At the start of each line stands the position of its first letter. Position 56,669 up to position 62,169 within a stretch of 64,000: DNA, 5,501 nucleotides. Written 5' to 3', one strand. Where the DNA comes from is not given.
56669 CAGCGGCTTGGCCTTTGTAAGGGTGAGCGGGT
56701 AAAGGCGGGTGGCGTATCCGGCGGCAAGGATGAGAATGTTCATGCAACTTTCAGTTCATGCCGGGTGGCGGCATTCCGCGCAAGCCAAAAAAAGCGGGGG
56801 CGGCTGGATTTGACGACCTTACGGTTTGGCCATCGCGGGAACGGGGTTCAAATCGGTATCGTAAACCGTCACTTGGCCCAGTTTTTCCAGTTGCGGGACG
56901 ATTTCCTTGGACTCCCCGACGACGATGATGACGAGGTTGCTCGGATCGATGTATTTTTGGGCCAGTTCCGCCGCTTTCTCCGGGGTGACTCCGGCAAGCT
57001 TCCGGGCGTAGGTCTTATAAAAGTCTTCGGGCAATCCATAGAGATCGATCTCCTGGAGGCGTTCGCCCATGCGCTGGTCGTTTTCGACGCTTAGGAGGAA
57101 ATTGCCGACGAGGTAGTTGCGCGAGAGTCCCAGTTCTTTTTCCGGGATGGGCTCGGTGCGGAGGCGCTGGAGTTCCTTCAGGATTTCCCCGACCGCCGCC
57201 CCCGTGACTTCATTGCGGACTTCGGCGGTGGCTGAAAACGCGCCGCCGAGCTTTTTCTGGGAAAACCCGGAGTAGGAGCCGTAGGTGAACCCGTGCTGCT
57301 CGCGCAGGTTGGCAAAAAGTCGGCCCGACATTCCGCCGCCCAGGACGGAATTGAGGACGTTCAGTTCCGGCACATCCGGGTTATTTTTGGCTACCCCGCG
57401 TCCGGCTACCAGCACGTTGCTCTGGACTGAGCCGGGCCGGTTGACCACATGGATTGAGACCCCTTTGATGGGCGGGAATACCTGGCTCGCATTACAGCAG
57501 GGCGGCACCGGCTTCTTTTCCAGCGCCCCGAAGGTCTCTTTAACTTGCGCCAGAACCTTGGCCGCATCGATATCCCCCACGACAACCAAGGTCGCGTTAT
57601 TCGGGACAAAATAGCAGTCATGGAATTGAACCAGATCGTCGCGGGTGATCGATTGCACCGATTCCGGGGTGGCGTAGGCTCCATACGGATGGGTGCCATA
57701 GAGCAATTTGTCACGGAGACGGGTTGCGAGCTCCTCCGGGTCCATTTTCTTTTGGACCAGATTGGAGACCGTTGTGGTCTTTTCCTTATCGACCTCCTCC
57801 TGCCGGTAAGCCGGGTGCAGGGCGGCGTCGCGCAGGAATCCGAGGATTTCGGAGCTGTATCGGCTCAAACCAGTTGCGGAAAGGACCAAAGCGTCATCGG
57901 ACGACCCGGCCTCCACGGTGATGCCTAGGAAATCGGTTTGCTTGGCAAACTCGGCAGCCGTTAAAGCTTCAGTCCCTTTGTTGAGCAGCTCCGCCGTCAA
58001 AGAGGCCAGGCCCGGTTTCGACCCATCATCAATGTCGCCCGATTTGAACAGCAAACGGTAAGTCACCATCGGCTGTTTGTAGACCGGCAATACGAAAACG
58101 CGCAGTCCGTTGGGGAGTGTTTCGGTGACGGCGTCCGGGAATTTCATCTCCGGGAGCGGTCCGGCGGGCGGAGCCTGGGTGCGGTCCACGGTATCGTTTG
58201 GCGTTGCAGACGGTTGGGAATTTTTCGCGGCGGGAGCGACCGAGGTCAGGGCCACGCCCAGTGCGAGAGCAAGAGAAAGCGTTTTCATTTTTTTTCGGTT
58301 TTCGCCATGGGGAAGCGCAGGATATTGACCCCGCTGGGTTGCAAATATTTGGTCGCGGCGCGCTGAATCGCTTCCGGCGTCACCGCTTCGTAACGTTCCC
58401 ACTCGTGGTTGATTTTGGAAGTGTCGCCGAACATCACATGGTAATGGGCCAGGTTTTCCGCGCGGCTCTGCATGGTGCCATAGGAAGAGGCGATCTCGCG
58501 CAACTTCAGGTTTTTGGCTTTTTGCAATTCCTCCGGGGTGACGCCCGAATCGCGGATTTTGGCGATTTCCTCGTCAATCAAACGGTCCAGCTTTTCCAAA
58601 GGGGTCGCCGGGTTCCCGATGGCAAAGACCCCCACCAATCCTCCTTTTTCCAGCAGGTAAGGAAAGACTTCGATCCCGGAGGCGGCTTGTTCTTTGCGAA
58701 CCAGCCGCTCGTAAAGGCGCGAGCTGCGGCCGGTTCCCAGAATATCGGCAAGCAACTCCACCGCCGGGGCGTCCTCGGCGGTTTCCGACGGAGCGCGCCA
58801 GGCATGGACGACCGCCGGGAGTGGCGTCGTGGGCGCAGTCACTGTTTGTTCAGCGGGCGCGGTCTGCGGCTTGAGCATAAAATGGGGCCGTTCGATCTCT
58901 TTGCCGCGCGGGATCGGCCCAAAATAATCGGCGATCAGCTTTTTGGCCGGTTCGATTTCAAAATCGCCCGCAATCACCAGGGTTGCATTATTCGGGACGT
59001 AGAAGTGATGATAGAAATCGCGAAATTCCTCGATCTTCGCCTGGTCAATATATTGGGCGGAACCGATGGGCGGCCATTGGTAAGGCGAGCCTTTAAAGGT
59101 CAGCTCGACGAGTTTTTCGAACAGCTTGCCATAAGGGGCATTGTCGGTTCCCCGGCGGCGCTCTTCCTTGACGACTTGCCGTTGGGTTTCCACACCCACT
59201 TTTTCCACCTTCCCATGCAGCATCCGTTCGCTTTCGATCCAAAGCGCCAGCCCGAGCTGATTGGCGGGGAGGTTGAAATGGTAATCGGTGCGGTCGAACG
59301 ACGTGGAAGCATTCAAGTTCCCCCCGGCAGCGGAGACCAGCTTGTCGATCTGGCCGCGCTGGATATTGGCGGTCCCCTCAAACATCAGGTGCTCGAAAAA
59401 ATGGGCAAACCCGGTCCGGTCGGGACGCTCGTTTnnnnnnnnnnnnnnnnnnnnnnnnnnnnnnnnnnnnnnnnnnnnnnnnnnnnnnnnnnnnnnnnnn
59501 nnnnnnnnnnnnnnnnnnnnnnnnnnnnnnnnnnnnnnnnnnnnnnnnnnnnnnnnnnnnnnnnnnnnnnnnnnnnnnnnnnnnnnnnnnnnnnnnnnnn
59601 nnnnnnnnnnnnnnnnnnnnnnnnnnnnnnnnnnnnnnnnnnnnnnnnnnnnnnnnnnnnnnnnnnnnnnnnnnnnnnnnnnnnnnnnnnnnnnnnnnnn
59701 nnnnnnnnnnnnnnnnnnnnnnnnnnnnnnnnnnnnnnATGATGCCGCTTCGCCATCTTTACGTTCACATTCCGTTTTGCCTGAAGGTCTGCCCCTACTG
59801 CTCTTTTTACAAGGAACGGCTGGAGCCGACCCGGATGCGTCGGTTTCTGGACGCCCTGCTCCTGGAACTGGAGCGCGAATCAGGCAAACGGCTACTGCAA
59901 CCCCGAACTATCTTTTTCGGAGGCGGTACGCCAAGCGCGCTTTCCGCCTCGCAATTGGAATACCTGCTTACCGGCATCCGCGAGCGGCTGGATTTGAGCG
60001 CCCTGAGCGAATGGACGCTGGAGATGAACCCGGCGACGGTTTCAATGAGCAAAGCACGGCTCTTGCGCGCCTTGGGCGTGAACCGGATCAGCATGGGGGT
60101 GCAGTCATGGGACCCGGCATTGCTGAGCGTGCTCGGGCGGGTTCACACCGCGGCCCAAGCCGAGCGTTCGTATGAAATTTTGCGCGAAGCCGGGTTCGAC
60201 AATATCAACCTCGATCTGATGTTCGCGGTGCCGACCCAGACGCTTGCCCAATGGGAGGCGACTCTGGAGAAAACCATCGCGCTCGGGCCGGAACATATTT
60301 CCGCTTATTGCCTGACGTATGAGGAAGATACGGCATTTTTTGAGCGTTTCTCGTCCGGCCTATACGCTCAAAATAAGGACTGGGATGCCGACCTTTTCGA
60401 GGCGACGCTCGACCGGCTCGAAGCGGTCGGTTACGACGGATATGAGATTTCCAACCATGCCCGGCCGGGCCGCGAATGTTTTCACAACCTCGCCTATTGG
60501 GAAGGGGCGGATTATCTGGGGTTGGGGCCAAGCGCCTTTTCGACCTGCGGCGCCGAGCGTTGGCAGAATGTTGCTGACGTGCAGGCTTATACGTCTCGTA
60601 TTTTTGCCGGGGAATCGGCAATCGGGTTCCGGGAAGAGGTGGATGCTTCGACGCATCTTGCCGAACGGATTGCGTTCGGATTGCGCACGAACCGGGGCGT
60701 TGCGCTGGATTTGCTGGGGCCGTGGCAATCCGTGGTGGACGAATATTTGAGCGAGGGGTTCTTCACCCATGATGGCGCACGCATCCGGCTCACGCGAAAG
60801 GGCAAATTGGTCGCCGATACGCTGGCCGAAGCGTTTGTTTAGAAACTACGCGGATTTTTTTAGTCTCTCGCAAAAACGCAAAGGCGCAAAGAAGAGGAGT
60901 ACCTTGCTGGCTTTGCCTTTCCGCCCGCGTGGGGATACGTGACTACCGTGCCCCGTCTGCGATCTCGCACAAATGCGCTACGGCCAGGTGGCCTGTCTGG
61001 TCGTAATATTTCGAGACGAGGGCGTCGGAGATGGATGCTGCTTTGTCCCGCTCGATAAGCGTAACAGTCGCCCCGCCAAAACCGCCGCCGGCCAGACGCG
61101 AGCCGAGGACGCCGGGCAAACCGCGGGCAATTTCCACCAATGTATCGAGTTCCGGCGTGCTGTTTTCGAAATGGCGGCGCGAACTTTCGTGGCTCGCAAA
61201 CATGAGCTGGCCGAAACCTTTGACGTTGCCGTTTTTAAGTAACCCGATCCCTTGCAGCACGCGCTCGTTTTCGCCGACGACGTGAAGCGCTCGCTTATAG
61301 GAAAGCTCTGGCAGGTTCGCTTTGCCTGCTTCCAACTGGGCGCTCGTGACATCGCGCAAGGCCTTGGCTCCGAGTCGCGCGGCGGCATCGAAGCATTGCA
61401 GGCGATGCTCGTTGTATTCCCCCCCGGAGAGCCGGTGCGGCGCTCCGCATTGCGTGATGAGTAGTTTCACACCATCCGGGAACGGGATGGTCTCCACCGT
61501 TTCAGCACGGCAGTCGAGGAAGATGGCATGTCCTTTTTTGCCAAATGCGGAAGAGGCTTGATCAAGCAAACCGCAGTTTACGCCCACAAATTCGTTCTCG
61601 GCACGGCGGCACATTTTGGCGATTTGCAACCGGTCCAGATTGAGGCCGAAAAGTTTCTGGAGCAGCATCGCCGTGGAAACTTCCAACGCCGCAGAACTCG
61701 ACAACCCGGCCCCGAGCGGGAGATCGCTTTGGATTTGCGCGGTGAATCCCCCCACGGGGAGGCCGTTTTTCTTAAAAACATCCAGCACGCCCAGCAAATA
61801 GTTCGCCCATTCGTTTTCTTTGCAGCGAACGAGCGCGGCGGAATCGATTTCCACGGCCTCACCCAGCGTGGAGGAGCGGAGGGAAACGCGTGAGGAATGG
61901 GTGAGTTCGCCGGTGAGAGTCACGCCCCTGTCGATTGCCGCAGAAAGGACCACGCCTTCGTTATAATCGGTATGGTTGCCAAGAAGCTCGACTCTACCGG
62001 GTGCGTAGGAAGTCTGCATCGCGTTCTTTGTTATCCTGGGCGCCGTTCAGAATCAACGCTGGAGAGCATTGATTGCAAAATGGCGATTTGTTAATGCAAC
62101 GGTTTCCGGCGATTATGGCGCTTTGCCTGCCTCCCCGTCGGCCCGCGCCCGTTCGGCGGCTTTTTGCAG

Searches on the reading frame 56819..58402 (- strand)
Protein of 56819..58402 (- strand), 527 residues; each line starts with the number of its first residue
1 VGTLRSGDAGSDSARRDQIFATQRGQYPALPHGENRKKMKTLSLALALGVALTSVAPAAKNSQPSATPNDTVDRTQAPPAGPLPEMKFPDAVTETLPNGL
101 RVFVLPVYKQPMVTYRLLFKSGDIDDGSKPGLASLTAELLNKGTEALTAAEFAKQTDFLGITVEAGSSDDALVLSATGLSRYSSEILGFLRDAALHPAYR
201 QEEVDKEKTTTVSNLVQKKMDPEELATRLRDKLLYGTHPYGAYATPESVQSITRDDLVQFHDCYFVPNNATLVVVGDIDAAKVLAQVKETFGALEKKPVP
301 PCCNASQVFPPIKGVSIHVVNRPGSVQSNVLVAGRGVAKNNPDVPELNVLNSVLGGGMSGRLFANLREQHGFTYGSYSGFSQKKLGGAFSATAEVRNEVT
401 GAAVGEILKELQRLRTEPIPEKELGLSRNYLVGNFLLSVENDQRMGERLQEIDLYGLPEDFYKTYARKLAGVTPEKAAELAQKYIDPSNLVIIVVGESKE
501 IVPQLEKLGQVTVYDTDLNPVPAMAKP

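Call 42: search_protein_families(library=pfam, proteins=[window:56819-58402:-], max_evalue=0.0001)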
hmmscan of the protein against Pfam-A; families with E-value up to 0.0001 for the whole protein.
window:56819-58402:- (527 aa): 2 families
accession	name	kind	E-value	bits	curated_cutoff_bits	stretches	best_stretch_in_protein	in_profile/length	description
PF05193.26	Peptidase_M16_C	-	4.4e-40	137.9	23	1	251-428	1-178/181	Peptidase M16 inactive domain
PF00675.25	Peptidase_M16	-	1.1e-07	32.3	22.3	1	110-238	10-139/149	Insulinase (Peptidase family M16)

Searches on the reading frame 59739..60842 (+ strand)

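Call 42: search_protein_families(library=pfam, proteins=[window:59739-60842:+], max_evalue=0.0001)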
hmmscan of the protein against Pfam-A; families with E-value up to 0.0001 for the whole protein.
window:59739-60842:+ (367 aa): 2 families
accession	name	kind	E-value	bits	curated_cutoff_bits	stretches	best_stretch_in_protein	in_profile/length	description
PF04055.27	Radical_SAM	-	8e-22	78.6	29.5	1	8-177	1-164/166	Radical SAM superfamily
PF06969.22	HemN_C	-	9.2e-06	26.1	24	1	303-358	3-67/67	HemN C-terminal domain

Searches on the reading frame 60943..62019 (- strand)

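Call 42: search_protein_families(library=pfam, proteins=[window:60943-62019:-], max_evalue=0.0001)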
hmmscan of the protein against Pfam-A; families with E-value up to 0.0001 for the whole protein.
window:60943-62019:- (358 aa): 3 families
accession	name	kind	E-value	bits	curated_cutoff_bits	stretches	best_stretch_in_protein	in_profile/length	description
PF00288.32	GHMP_kinases_N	-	1.1e-22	80.5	22.3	1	73-161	1-87/87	GHMP kinases N terminal domain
PF10509.15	GalKase_gal_bdg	-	1.5e-13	50.5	23.1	1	5-35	15-45/49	Galactokinase galactose-binding signature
PF08544.19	GHMP_kinases_C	-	1.6e-11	44.9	21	1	260-339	4-84/85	GHMP kinases C terminal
